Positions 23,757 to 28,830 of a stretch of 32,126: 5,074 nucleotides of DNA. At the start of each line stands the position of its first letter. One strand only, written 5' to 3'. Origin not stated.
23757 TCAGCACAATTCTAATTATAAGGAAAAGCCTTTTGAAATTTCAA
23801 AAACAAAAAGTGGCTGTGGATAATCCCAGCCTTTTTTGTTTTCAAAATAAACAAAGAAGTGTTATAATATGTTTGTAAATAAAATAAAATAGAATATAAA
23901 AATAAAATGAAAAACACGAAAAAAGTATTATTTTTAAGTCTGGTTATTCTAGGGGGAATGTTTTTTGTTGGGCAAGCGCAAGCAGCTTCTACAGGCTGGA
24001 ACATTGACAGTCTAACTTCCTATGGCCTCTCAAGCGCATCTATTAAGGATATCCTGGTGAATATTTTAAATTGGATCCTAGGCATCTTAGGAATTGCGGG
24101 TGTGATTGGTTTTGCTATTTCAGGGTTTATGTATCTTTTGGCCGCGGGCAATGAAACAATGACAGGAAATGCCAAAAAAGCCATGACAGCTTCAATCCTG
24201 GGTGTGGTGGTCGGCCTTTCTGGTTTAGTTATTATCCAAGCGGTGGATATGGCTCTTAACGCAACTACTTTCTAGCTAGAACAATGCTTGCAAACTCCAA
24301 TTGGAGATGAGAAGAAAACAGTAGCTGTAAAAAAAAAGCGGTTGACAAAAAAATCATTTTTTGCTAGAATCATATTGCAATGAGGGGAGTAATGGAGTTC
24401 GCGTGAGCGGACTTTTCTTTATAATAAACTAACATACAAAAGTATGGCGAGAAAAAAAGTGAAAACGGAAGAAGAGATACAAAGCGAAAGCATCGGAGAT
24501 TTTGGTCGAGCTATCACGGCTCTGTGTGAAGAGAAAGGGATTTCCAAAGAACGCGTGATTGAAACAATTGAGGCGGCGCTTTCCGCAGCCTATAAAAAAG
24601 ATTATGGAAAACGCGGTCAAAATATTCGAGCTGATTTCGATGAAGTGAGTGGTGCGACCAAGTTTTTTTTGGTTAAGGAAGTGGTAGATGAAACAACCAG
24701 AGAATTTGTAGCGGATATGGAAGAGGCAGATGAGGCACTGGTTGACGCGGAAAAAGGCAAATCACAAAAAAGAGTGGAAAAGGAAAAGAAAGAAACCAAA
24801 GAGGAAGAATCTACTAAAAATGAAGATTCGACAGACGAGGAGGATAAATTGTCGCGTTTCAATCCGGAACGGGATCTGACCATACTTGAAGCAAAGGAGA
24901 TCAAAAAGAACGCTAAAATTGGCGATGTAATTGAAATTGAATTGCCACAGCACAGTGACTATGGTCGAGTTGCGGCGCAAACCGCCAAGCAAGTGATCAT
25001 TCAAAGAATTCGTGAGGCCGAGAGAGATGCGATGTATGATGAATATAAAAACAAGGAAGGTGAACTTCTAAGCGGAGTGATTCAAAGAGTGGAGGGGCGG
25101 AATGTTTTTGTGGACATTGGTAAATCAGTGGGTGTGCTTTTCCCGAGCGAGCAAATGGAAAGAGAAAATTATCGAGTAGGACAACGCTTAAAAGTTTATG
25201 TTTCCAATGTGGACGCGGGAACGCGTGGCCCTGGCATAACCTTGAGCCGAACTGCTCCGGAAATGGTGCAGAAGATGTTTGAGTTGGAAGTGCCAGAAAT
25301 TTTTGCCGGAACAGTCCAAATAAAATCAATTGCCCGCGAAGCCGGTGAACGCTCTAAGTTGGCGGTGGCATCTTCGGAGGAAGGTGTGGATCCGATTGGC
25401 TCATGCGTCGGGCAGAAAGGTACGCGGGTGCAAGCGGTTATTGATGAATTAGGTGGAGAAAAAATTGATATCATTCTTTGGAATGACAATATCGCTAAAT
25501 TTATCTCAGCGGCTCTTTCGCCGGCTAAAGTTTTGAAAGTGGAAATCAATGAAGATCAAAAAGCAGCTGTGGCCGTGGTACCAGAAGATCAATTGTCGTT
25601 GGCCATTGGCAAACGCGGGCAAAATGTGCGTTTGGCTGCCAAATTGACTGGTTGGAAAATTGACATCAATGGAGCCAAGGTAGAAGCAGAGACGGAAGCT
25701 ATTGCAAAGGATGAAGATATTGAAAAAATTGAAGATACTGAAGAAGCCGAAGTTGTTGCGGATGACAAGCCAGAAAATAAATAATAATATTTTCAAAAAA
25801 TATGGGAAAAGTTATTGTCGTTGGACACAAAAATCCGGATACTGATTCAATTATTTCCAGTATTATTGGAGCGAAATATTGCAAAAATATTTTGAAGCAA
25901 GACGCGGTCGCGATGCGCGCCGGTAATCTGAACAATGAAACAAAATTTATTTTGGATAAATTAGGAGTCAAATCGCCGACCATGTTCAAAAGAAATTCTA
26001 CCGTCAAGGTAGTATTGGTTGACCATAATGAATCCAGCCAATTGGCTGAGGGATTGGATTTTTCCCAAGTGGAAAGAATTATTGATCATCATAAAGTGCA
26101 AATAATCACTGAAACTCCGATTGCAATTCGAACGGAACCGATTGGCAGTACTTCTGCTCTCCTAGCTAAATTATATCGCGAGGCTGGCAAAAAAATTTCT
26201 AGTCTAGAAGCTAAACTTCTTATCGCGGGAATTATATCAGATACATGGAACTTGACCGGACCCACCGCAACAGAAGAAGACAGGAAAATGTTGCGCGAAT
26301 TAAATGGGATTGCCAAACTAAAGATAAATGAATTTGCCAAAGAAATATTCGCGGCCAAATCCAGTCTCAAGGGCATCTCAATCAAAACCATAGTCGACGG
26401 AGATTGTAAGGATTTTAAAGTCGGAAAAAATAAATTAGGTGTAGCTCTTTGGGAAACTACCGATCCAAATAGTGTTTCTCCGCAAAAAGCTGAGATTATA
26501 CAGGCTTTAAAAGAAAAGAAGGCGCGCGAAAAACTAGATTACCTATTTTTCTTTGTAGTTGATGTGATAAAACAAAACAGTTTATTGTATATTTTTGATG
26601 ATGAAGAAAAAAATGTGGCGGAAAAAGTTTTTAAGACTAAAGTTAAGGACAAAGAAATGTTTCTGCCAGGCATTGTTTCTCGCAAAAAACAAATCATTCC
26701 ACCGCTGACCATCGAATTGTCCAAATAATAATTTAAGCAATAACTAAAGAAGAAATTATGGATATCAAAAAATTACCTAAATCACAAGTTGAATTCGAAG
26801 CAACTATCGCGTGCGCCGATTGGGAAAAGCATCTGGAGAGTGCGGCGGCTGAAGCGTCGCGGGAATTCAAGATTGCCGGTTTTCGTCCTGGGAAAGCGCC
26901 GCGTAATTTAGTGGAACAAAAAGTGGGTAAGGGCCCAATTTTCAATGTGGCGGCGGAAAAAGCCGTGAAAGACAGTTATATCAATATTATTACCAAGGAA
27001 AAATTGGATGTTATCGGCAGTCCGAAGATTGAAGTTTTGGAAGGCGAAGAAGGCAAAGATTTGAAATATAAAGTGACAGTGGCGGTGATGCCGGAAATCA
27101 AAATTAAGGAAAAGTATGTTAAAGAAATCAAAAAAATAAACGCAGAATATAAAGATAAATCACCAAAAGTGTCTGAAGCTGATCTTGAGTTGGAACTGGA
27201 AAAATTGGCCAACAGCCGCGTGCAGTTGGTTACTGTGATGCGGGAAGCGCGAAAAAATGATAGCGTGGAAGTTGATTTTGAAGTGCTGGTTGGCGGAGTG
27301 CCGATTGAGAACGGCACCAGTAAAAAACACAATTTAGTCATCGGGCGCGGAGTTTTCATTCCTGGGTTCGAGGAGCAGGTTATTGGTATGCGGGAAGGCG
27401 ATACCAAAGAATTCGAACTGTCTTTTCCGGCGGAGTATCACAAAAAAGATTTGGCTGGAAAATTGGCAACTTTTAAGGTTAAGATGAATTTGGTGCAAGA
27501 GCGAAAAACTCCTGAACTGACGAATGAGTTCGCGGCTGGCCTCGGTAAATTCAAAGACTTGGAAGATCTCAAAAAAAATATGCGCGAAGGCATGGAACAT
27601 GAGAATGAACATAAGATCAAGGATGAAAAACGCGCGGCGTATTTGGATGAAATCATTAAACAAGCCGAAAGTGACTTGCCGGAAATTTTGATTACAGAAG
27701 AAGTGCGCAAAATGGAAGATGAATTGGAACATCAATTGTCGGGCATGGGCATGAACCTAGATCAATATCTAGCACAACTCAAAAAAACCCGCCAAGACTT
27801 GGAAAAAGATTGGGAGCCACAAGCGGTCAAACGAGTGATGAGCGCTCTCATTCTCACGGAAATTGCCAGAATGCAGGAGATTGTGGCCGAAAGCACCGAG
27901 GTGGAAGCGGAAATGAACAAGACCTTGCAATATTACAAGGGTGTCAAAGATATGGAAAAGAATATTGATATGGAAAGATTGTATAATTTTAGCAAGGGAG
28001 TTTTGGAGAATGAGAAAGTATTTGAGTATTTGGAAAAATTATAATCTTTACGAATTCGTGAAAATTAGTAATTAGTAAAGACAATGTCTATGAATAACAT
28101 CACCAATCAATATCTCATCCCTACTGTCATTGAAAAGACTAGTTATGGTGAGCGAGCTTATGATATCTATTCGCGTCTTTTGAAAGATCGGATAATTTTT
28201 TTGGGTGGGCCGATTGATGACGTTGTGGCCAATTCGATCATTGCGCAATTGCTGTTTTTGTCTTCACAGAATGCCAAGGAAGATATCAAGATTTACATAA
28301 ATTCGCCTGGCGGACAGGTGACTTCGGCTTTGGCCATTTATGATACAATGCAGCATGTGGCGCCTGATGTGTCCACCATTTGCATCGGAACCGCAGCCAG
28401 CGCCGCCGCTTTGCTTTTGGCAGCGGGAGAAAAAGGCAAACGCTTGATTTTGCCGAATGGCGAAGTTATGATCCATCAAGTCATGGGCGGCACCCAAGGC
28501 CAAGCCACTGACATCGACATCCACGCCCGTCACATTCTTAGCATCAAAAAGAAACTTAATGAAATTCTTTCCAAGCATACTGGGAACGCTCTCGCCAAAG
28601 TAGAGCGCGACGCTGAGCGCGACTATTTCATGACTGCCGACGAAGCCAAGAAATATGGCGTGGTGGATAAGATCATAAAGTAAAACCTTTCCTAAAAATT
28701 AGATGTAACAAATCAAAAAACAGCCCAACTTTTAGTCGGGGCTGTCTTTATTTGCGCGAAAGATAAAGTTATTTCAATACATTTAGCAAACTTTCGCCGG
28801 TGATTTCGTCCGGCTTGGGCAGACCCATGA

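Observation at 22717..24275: Cluster of three paralogous TrbC/VirB2-like 'pilin' genes, one an internal tandem duplication, with no secretion machinery nearby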

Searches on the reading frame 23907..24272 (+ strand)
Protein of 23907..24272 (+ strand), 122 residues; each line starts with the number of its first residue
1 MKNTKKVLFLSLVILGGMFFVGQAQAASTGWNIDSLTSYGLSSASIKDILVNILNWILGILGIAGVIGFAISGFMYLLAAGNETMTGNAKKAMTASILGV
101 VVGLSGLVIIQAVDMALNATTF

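Call 3: search_protein_families(library=pfam, proteins=[window:23907-24272:+], max_evalue=1)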
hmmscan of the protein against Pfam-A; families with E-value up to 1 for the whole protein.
window:23907-24272:+ (122 aa): 1 family
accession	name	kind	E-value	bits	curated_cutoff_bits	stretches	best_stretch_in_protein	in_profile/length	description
PF18895.5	T4SS_pilin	-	3.6e-09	37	26.6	1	43-112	2-70/71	Type IV secretion system pilin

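Call 53: find_homologous_proteins(query=window:23907-24272:+)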
Query window:23907-24272:+ (122 aa): 32 proteins with E <= 0.001 among 193 candidates.
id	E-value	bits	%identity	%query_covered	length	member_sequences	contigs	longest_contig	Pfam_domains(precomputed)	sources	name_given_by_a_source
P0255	7.1e-66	237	100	100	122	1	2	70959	PF18895.6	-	-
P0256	1.3e-36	143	67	100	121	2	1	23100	PF18895.6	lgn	-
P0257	3.4e-36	142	77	75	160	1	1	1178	PF18895.6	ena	-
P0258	7.5e-35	137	66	97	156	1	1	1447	PF18895.6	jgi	jgi:hypothetical protein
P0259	3.3e-34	135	59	97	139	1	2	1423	PF18895.6,PF04956.19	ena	-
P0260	1.7e-33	133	72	82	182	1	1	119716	PF18895.6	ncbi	-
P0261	8.3e-32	128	63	93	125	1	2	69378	PF18895.6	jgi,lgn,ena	-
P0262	9.8e-32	127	60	94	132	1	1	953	PF18895.6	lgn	-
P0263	1.5e-31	127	61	100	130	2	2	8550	PF18895.6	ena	-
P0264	3.1e-31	126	58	100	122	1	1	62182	PF18895.6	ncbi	ncbi:MAG: hypothetical protein WC022_00870 [Parcubacteria group bacterium]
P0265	3.3e-31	126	58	100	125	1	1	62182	PF18895.6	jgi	-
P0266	9.8e-30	121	59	100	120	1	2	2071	-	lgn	-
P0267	1.2e-29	121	58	100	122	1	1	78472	PF18895.6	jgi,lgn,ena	-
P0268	9.2e-29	118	61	89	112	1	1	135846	PF18895.6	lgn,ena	-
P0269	1.7e-27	114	55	100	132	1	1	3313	PF18895.6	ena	-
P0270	3.2e-27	113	55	100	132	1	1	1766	PF18895.6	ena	-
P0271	9.5e-25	105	62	78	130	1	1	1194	PF18895.6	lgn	-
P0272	3.6e-24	103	58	84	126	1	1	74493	PF18895.6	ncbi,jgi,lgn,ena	ncbi:MAG: hypothetical protein WCK16_00325 [Candidatus Moraniibacteriota bacterium]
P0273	1.4e-23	101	58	80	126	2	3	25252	PF18895.6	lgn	-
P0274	1.2e-19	89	54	71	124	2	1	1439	PF18895.6,PF04956.19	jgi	jgi:hypothetical protein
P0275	5.7e-19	86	49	84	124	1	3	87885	PF18895.6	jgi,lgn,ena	-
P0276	1.4e-18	85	52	84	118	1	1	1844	PF18895.6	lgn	-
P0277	6.1e-18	83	53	73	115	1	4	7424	PF18895.6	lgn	-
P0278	3.0e-17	81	53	73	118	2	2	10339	PF18895.6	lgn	-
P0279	5.2e-17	80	55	73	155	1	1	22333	PF18895.6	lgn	-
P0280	5.8e-17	80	55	72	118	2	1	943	PF18895.6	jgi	jgi:hypothetical protein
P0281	1.4e-16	79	56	69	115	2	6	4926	PF18895.6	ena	-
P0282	4.8e-16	77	52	72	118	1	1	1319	PF18895.6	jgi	jgi:hypothetical protein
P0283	8.1e-16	76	49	72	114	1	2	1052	PF18895.6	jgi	jgi:hypothetical protein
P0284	8.3e-16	76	53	72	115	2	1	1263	PF18895.6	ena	-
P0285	1.3e-15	75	55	68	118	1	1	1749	PF18895.6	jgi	-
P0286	5.1e-15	74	52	72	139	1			PF18895.6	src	-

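Call 56: search_solved_structures(query=A3, max_evalue=10)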
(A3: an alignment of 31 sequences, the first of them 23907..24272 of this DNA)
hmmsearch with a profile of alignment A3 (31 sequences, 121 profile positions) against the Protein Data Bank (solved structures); distinct sequences matched with E-value up to 10: 1.
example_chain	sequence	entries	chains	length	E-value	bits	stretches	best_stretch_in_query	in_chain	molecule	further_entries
3tx3_A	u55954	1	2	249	3.7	10.8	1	51-78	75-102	Uncharacterized protein involved in cysteine biosynthesis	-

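Call 61: predict_structure(alignment_id=A3)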
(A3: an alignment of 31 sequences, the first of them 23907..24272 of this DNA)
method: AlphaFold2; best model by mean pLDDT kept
length: 122 residues; sequences in the alignment: 31
mean_pLDDT: 71.9   pTM: 0.44
mean pLDDT of the five models: 71.9, 69.0, 66.9, 65.9, 63.2
residues with pLDDT >= 90: 0; 70-90: 71; 50-70: 46; < 50: 5
segments of 3 or more residues with pLDDT < 50: 120-122
pLDDT, mean of each block of 10 residues (from residue 1): 61 66 53 58 66 78 83 84 84 85 81 69 40
secondary structure, 60 per line:
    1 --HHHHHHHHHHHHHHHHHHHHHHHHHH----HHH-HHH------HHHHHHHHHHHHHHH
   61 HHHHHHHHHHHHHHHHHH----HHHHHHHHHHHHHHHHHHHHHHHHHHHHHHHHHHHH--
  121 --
elements in order: H3-28 H46-78 H83-118

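Call 62: search_protein_families(library=ncbifam, proteins=[window:23907-24272:+], max_evalue=0.01)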
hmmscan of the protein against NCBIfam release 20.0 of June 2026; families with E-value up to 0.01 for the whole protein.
window:23907-24272:+ (122 aa): 1 family
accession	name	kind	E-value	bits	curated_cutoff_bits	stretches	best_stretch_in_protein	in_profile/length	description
NF045849.1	ICE_MMCAP2_0565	equivalog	4.6e-07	29.4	40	1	44-113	7-76/80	Mbov_0395 family pilin-like conjugal transfer protein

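Call 64: fold_search(model_id=the predicted structure, library=pdb)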
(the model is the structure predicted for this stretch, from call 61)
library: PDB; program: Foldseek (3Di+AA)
matches with E <= 10: 78; with E <= 0.001: 0
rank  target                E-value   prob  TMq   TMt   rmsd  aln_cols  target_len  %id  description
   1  3g67_B                1.8e+00  0.15  0.27  0.19  20.7       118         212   12  Crystal Structure of a Soluble Chemoreceptor from Thermotoga maritima (released 2009-07-28)
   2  6h2f_A                1.9e+00  0.72  0.51  0.21   4.6        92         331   17  Structure of the pre-pore AhlB of the tripartite alpha-pore forming toxin, AHL, from Aeromonas hydrophila. (released 2019-07-10)
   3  5n9j_Z                2.0e+00  0.57  0.47  0.48   3.7        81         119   12  Core Mediator of transcriptional regulation (released 2017-05-17)
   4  9div_E                2.0e+00  0.15  0.30  0.29   9.3       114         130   11  The crystal structure of de novo designed ChuA binding protein C8 (released 2025-05-21)
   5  1ijp_MODEL_1_A        2.3e+00  0.51  0.38  0.55   3.4        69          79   20  Solution Structure of Ala20Pro/Pro64Ala substituted subunit c of Escherichia coli ATP synthase (released 2002-03-27)
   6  7a0g_BBB              2.3e+00  0.15  0.30  0.15  13.1       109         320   22  Structure of the SmhB pore of the tripartite alpha-pore forming toxin, Smh, from Serratia marcescens. (released 2021-03-31)
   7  6s1k_E                2.6e+00  0.66  0.54  0.63   4.1        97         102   11  E. coli Core Signaling Unit, carrying QQQQ receptor mutation (released 2020-01-22)
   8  4h63_V                3.1e+00  0.44  0.47  0.48   3.7        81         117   12  Structure of the Schizosaccharomyces pombe Mediator head module (released 2012-10-31)
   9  3g6b_B                3.5e+00  0.10  0.27  0.19  20.8       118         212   12  Crystal structure of a Soluble Chemoreceptor from Thermotoga maritima Asn217Ile mutant (released 2009-07-28)
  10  4h54_A                3.7e+00  0.11  0.31  0.17  19.8       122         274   10  Crystal structure of the diguanylate cyclase DgcZ (released 2013-07-03)
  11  8vvi_C                3.9e+00  0.30  0.39  0.46   4.3        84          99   17  Cryo-EM structure of a type II ZorAB complex from Sulfuricurvum kujiense (released 2025-02-05)
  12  3fd9_B                4.2e+00  0.28  0.43  0.25   3.1        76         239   16  Crystal Structure of the transcriptional anti-activator ExsD from Pseudomonas aeruginosa (released 2009-06-23)
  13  3cu8_A                4.7e+00  0.21  0.44  0.26  10.5       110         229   14  Impaired binding of 14-3-3 to Raf1 is linked to Noonan and LEOPARD syndrome (released 2009-05-05)
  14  3mq1_A                4.7e+00  0.11  0.32  0.37   9.2       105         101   11  Crystal Structure of Dust Mite Allergen Der p 5 (released 2010-06-02)
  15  9b77_A                4.7e+00  0.10  0.36  0.17   9.0       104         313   12  Cryo-EM Structure of the Glycosyltransferase ArnC from Salmonella enterica in the Apo State Determined on Krios micros (released 2025-02-05)
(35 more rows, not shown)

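Call 65: search_dna_similar(query=window:23907-24272:+, collection=plasmids, mode=protein, max_evalue=1, max_rows=25)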
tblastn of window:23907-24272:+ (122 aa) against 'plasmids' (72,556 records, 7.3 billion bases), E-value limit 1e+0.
No match.

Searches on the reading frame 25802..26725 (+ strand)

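Call 6: search_protein_families(library=pfam, proteins=[window:25802-26725:+], max_evalue=0.001)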
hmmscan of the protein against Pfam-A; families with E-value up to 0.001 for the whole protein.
window:25802-26725:+ (308 aa): 2 families
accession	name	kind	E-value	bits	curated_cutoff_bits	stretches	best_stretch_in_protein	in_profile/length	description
PF02833.19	DHHA2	-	7.1e-29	101.2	27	1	180-303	1-124/126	DHHA2 domain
PF01368.27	DHH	-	1.6e-20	74.1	28.1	1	3-144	1-125/125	DHH family, N-terminal domain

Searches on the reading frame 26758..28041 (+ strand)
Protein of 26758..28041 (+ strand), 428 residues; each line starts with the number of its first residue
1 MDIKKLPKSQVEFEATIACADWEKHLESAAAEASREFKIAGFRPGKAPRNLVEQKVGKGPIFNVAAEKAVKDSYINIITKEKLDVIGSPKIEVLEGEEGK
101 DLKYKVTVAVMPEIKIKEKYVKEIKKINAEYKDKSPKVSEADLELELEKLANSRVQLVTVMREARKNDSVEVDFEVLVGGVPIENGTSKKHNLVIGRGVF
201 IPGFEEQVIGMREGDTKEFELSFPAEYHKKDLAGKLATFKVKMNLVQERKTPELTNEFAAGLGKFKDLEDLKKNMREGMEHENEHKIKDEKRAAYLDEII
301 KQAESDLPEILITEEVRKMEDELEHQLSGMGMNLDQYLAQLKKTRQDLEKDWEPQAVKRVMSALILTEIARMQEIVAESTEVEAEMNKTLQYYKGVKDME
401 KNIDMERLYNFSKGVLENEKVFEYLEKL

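Call 6: search_protein_families(library=pfam, proteins=[window:26758-28041:+], max_evalue=0.001)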
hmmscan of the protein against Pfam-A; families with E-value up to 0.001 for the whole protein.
window:26758-28041:+ (428 aa): 3 families
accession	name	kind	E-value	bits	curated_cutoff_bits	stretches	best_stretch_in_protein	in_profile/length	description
PF05697.18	Trigger_N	-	7e-30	104.6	22.2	1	3-150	5-144/144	Bacterial trigger factor protein (TF)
PF05698.19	Trigger_C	-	5.9e-24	85.4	22.7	1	268-425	2-160/162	Bacterial trigger factor protein (TF) C-terminus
PF00254.34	FKBP_C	-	3.5e-13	50.1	21.1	1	163-243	4-93/94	FKBP-type peptidyl-prolyl cis-trans isomerase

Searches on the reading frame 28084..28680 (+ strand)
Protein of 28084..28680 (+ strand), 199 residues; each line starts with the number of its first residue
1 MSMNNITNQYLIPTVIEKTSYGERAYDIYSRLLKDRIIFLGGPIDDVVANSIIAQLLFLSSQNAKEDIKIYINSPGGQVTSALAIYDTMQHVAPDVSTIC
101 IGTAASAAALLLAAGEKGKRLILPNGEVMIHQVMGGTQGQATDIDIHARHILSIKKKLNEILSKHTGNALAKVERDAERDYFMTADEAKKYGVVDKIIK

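Call 6: search_protein_families(library=pfam, proteins=[window:28084-28680:+], max_evalue=0.001)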
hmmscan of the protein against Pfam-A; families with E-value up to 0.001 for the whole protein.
window:28084-28680:+ (199 aa): 1 family
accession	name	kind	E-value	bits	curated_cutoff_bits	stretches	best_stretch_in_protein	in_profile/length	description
PF00574.28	CLP_protease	-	4.6e-80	268.2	20.2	1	22-199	3-180/182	Clp protease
